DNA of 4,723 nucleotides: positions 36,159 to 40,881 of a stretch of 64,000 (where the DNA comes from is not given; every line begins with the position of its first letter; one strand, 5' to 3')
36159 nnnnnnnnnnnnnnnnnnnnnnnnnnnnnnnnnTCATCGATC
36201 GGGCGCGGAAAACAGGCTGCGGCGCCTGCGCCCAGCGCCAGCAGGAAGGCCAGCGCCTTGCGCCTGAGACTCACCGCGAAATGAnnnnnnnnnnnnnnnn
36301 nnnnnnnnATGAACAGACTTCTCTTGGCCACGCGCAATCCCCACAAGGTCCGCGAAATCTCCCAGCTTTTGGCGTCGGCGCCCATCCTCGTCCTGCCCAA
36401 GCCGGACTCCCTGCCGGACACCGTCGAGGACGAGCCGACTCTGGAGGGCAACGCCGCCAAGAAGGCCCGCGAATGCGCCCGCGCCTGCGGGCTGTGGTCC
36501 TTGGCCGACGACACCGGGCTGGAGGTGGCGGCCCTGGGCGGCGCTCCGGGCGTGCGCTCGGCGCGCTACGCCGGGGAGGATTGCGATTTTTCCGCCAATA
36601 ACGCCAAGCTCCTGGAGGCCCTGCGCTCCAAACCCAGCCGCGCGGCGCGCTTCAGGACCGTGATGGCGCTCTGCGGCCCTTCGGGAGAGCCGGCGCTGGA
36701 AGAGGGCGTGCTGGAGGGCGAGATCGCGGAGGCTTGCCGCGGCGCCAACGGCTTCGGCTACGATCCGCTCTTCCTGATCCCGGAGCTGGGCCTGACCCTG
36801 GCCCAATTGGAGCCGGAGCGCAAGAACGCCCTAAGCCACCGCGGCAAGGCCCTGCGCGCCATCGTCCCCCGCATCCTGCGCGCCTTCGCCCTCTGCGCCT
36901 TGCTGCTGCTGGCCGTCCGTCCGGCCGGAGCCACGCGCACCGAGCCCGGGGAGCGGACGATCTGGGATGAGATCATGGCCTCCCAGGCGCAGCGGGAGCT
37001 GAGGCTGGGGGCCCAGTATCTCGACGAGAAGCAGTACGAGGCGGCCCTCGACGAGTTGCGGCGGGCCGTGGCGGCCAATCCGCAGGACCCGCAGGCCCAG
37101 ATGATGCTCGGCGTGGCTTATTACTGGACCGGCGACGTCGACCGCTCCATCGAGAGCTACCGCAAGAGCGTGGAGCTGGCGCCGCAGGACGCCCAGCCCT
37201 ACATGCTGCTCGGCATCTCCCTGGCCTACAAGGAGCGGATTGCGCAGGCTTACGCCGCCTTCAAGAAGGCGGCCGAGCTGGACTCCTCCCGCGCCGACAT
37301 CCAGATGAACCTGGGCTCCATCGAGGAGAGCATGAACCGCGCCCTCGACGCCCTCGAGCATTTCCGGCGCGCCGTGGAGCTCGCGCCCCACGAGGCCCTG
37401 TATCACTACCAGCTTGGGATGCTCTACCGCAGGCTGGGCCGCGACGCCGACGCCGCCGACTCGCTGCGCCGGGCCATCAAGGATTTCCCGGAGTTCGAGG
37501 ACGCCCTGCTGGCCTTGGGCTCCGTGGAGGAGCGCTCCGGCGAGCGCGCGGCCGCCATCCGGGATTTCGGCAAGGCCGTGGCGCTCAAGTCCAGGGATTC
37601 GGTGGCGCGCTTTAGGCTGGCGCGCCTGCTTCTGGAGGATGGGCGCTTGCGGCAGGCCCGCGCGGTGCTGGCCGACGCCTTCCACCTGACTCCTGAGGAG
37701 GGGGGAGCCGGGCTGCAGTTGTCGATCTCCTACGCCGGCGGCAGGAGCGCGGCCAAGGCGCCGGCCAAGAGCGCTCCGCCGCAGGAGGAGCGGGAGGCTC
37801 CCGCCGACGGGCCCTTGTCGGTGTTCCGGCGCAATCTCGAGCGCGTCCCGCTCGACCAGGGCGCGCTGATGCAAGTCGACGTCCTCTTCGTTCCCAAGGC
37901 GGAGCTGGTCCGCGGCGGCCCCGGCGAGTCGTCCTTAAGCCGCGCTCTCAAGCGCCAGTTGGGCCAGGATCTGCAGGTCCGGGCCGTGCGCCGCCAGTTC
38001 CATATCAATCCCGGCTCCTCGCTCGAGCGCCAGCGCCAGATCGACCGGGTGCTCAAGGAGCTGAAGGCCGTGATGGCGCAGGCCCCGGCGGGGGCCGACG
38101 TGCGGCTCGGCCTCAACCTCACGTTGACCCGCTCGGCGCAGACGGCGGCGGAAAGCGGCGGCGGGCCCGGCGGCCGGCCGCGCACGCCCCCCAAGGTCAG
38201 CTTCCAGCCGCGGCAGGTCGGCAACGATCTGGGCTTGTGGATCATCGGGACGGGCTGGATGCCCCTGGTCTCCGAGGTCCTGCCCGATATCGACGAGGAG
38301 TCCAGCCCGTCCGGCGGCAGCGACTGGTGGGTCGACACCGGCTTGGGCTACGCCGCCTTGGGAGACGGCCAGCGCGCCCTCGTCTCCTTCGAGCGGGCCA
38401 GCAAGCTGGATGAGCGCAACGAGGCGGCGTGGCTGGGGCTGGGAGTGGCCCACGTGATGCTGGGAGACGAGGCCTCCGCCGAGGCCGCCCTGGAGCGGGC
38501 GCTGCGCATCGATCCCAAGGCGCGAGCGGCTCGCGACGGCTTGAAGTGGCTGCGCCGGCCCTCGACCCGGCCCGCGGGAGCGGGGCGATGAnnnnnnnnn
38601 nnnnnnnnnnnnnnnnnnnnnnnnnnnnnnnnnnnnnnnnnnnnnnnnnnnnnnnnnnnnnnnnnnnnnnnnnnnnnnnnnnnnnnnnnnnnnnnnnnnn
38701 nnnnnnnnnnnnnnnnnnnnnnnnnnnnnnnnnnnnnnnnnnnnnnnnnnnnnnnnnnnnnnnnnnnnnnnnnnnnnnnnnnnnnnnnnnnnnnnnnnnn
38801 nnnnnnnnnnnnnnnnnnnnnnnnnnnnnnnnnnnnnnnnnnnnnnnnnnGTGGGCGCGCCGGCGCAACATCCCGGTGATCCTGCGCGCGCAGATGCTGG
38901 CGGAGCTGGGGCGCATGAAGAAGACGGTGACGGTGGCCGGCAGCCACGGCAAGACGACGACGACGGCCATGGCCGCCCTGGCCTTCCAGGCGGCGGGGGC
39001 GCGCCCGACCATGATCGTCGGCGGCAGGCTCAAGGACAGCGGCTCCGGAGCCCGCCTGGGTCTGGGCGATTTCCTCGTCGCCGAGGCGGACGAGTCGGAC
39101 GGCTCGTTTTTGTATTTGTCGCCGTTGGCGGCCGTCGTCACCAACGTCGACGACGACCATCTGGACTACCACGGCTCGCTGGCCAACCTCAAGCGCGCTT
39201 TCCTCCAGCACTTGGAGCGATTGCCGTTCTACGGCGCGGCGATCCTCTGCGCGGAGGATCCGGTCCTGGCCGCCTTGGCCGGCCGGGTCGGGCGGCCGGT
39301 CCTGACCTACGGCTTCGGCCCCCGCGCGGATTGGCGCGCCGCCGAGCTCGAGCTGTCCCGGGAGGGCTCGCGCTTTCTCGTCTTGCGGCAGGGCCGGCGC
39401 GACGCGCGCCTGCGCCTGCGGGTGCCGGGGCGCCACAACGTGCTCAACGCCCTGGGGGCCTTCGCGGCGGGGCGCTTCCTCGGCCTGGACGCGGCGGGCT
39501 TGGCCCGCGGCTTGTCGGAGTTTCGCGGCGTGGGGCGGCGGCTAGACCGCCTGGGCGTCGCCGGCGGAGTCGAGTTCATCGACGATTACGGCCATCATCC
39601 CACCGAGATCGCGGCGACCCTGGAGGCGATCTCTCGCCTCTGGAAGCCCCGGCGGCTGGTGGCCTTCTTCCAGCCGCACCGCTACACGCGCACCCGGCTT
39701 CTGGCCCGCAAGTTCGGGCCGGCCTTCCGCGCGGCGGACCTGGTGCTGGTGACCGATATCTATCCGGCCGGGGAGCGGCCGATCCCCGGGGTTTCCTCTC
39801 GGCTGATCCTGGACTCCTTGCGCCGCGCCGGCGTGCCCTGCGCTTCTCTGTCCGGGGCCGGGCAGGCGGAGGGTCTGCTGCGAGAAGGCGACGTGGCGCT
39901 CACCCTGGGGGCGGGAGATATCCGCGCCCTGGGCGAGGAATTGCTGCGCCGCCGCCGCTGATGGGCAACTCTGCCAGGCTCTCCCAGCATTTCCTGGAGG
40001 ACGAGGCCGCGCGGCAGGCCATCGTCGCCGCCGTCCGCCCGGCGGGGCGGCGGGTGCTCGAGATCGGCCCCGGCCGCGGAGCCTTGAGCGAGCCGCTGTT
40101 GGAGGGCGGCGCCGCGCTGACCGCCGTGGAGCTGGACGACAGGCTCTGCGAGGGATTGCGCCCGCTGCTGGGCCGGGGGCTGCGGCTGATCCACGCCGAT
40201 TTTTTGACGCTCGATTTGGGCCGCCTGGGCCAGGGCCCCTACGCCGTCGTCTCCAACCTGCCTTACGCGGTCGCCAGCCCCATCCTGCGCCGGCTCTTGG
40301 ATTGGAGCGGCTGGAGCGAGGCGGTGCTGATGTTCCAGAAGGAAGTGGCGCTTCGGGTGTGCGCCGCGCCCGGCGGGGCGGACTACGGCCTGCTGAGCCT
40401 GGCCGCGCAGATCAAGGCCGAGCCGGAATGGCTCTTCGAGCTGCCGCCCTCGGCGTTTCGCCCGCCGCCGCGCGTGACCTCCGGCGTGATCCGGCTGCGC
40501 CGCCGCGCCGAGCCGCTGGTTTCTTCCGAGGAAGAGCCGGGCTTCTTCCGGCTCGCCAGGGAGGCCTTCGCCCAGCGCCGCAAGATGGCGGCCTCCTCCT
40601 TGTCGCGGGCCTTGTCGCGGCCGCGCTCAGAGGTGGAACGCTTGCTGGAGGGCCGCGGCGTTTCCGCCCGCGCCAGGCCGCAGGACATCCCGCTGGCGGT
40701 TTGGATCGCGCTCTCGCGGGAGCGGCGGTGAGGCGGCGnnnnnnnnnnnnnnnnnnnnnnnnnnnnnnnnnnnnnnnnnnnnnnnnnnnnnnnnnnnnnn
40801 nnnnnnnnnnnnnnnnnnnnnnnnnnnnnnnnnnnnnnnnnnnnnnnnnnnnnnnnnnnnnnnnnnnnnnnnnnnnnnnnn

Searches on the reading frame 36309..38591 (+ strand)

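Call 39: search_protein_families(library=pfam, proteins=[window:36309-38591:+], max_evalue=0.0001)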
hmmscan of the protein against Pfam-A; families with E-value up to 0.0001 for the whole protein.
window:36309-38591:+ (760 aa): 17 families
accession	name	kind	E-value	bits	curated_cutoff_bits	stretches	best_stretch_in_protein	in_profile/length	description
PF01725.21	Ham1p_like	-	1.7e-57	194.8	22.5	1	4-186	1-184/186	Ham1 family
PF07719.23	TPR_2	-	2.6e-38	127.4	27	0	363-395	1-33/34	Tetratricopeptide repeat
PF00515.34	TPR_1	-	2.4e-32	109.8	27.8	0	262-294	2-34/34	Tetratricopeptide repeat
PF13414.12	TPR_11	-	1.1e-29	102.3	26.8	1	235-272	2-39/42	TPR repeat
PF14559.12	TPR_19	-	2.5e-28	98.6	25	3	238-301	2-65/68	Tetratricopeptide repeat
PF13432.12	TPR_16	-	3.4e-28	98.2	32.7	4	237-295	7-65/65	Tetratricopeptide repeat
PF13181.12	TPR_8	-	3.4e-28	95.8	25.7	0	262-294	2-34/34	Tetratricopeptide repeat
PF13428.12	TPR_14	-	8e-25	85.2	23.5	0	366-404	4-42/44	Tetratricopeptide repeat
PF23914.1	TPR_CcmH_CycH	-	1.1e-17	64.8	42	0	248-295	37-84/158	Cytochrome c-type biogenesis protein H TPR domain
PF13424.12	TPR_12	-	1.4e-16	60.9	30.1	1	328-391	2-73/77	Tetratricopeptide repeat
PF13431.12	TPR_17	-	1.8e-16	59.4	24.4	0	352-382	2-32/34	Tetratricopeptide repeat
PF13174.12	TPR_6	-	2.7e-14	53.2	26.3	0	367-395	4-32/33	Tetratricopeptide repeat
PF12895.13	ANAPC3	-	2.5e-08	34.5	27.2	0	240-320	2-81/82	Anaphase-promoting complex, cyclosome, subunit 3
PF13371.12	TPR_9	-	1.7e-07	31.6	35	0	234-296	2-64/73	Tetratricopeptide repeat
PF24575.1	TPR_Slam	-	6.6e-07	30.2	35.2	0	402-452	52-102/104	Surface lipoprotein assembly modifier, N-terminal TPR repeats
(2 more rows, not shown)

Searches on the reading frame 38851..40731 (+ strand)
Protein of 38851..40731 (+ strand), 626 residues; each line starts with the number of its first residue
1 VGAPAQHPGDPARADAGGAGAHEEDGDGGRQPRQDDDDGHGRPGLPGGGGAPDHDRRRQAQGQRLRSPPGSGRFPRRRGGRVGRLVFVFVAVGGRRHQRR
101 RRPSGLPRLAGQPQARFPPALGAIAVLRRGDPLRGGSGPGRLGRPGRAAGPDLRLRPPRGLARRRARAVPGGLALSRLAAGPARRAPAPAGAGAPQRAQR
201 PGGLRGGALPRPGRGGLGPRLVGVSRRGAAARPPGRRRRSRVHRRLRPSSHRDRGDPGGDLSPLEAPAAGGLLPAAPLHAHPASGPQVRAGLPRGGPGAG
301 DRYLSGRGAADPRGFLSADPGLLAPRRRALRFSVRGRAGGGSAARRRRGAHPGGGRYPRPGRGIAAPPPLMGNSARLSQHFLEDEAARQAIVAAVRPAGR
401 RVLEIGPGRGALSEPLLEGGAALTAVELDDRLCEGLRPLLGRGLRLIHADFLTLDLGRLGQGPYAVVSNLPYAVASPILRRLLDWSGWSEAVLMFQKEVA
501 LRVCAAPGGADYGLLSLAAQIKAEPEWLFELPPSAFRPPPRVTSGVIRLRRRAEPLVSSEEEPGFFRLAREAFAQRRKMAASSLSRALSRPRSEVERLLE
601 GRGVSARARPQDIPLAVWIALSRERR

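Call 39: search_protein_families(library=pfam, proteins=[window:38851-40731:+], max_evalue=0.0001)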
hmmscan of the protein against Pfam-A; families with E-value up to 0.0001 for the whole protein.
window:38851-40731:+ (626 aa): 1 family
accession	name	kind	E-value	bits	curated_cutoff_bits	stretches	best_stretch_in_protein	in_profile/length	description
PF00398.26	RrnaAD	-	3.1e-43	148.2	24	1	376-591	7-230/263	Ribosomal RNA adenine dimethylase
